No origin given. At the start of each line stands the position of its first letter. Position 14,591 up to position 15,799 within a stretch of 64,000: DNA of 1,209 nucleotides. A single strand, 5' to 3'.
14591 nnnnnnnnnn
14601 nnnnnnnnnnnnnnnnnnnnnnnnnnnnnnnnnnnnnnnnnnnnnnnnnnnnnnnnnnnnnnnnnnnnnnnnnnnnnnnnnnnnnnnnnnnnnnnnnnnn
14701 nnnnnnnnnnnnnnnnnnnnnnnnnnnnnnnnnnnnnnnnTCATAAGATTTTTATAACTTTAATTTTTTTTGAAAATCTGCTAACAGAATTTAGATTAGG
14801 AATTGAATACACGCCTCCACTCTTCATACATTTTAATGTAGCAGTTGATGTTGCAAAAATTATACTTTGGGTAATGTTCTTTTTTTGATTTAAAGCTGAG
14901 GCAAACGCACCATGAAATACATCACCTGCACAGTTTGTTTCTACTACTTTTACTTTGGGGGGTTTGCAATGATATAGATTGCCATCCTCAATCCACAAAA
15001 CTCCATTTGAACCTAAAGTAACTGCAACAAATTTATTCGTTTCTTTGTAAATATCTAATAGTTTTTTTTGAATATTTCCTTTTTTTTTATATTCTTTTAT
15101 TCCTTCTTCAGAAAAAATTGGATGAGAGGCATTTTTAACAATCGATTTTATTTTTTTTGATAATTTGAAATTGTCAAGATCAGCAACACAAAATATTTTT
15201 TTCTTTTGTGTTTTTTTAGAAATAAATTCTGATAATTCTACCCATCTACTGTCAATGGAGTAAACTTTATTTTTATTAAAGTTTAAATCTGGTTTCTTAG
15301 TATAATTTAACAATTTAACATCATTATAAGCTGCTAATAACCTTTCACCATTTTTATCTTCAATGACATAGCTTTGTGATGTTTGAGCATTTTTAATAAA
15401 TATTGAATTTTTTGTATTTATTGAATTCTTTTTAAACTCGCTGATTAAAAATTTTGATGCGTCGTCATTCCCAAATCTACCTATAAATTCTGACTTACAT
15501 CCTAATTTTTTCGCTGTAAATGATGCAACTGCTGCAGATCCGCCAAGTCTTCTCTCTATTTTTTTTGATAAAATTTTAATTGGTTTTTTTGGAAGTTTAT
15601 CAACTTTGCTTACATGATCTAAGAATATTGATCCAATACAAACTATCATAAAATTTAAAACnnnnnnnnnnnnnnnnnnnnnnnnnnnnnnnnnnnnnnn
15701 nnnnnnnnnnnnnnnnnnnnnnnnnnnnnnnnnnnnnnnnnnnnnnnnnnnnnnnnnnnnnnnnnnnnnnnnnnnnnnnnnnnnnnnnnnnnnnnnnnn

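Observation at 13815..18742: ComDE-type split ThDP decarboxylase wired into a sugar-style operon: possible sulfonated-carbon route feeding Xsc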

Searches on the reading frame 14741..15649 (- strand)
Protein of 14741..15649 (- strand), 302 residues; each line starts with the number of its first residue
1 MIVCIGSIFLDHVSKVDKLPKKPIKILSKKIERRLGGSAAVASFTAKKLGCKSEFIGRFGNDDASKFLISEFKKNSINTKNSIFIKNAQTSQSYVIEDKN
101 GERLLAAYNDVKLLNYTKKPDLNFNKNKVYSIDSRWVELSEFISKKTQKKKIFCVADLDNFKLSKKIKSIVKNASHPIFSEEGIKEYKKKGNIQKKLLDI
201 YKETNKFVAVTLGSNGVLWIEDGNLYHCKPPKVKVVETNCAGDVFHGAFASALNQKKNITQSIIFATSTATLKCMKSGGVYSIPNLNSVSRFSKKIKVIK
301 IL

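Call 3: search_protein_families(library=pfam, proteins=[window:14741-15649:-])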
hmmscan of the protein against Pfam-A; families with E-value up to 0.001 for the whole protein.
window:14741-15649:- (302 aa): 1 family
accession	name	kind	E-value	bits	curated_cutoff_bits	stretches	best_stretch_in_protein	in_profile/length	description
PF00294.29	PfkB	-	2.4e-41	142.5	25.8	1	2-284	4-300/302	pfkB family carbohydrate kinase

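Call 4: search_protein_families(library=ncbifam, proteins=[window:14741-15649:-])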
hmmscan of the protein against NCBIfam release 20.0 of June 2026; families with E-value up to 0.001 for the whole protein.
window:14741-15649:- (302 aa): 24 families
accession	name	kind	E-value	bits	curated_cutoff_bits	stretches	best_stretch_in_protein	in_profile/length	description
TIGR02152.1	D_ribokin_bact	equivalog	1.1e-36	126.7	299.65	2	187-290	194-297/298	ribokinase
NF008353.0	PRK11142.1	equivalog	2.7e-27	96.1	341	2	202-294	212-304/307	ribokinase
TIGR04382.1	myo_inos_iolC_N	equivalog_domain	2.7e-19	69.6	300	2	163-292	178-308/309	5-dehydro-2-deoxygluconokinase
NF006957.1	PRK09434.1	equivalog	6.4e-18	65.3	450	2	162-268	168-281/302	fructokinase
NF041134.1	R1P_kin_Thcocales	equivalog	8.7e-18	64.7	500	1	2-298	3-287/291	ADP-dependent ribose-1-phosphate kinase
TIGR03168.1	1-PFK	subfamily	1.3e-16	60.5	216.4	1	145-298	151-304/305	hexose kinase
NF053626.1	RibKinHalex1628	equivalog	5.4e-16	58.9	330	1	2-105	4-107/293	ATP-dependent ribose-1-phosphate kinase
TIGR02198.1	rfaE_dom_I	equivalog_domain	2.8e-15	56.2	345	2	2-91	10-102/315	D-glycero-beta-D-manno-heptose-7-phosphate kinase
TIGR03828.1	pfkB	equivalog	6.2e-15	55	292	1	148-298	154-304/305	1-phosphofructokinase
NF041164.1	NucKinThplmales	equivalog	2.4e-14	53.2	450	1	5-293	7-290/295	nucleoside kinase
NF007321.0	PRK09813.1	equivalog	1.2e-13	51.2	247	1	36-271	24-252/261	fructoselysine 6-kinase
NF040938.1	KDG_KDGal_kin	equivalog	3.9e-11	42.6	400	1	200-294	209-304/305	bifunctional 2-dehydro-3-deoxygluconokinase/2-dehydro-3-deoxygalactonokinase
NF007068.0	PRK09513.1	equivalog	1.3e-09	37.7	432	1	204-288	216-301/312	1-phosphofructokinase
NF041332.1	KDG_KDGal_kin_Halo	equivalog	1.1e-08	35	440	1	206-281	224-299/320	bifunctional 2-dehydro-3-deoxygluconokinase/2-dehydro-3-deoxygalactonokinase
NF008454.0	PRK11316.1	equivalog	1.2e-08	34.1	521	1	5-83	16-97/475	bifunctional D-glycero-beta-D-manno-heptose-7-phosphate kinase/D-glycero-beta-D-manno-heptose 1-phosphate adenylyltransferase HldE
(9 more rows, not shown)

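Call 15: search_solved_structures(query=window:14741-15649:-, max_evalue=1e-10)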
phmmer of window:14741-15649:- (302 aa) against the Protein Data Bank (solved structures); distinct sequences matched with E-value up to 1e-10: 22.
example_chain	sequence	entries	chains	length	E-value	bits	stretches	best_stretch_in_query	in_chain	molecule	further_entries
7ag6_A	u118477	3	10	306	1e-39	139.9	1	2-292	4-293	Sulfofructose kinase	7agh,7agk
2rbc_A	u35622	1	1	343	7.1e-24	87.9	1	2-286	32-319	Sugar kinase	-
1vm7_A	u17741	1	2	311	5e-20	75.3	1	205-295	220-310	ribokinase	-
3ry7_A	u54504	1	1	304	1e-16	64.4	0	206-290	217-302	Ribokinase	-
3b3l_A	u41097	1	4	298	1.6e-13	54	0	2-113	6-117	Ketohexokinase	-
3nbv_A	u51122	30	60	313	1.9e-13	53.7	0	2-113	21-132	Ketohexokinase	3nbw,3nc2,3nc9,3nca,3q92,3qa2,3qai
8ug1_A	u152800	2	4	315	2e-13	53.6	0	2-113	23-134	Ketohexokinase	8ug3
6ul7_A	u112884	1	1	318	2.1e-13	53.6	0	2-113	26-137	Ketohexokinase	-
4x8f_A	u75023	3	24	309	3.2e-13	52.9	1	2-292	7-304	Ribokinase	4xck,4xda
2c49_A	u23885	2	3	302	2.2e-12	50.2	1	2-289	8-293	SUGAR KINASE MJ0406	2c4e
11bl_A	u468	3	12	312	2.2e-12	50.2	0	204-288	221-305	Ribokinase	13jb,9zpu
6znx_A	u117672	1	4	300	2.7e-12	49.9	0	208-289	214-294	Ribokinase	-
8cqx_A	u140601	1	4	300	3.3e-12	49.6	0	208-289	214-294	Ribokinase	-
2hqq_A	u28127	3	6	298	4.5e-12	49.2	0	2-111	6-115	Ketohexokinase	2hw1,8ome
2hlz_A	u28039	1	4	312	7.2e-12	48.5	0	2-111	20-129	Ketohexokinase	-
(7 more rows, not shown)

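Call 43: search_solved_structures(query=window:14741-15649:-, max_evalue=1e-20, show_alignments=2)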
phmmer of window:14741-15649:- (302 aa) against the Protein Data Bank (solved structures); distinct sequences matched with E-value up to 1e-20: 2.
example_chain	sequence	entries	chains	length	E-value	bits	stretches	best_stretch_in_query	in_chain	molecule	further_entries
7ag6_A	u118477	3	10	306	1e-39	139.9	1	2-292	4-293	Sulfofructose kinase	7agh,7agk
2rbc_A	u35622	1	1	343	7.1e-24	87.9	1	2-286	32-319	Sugar kinase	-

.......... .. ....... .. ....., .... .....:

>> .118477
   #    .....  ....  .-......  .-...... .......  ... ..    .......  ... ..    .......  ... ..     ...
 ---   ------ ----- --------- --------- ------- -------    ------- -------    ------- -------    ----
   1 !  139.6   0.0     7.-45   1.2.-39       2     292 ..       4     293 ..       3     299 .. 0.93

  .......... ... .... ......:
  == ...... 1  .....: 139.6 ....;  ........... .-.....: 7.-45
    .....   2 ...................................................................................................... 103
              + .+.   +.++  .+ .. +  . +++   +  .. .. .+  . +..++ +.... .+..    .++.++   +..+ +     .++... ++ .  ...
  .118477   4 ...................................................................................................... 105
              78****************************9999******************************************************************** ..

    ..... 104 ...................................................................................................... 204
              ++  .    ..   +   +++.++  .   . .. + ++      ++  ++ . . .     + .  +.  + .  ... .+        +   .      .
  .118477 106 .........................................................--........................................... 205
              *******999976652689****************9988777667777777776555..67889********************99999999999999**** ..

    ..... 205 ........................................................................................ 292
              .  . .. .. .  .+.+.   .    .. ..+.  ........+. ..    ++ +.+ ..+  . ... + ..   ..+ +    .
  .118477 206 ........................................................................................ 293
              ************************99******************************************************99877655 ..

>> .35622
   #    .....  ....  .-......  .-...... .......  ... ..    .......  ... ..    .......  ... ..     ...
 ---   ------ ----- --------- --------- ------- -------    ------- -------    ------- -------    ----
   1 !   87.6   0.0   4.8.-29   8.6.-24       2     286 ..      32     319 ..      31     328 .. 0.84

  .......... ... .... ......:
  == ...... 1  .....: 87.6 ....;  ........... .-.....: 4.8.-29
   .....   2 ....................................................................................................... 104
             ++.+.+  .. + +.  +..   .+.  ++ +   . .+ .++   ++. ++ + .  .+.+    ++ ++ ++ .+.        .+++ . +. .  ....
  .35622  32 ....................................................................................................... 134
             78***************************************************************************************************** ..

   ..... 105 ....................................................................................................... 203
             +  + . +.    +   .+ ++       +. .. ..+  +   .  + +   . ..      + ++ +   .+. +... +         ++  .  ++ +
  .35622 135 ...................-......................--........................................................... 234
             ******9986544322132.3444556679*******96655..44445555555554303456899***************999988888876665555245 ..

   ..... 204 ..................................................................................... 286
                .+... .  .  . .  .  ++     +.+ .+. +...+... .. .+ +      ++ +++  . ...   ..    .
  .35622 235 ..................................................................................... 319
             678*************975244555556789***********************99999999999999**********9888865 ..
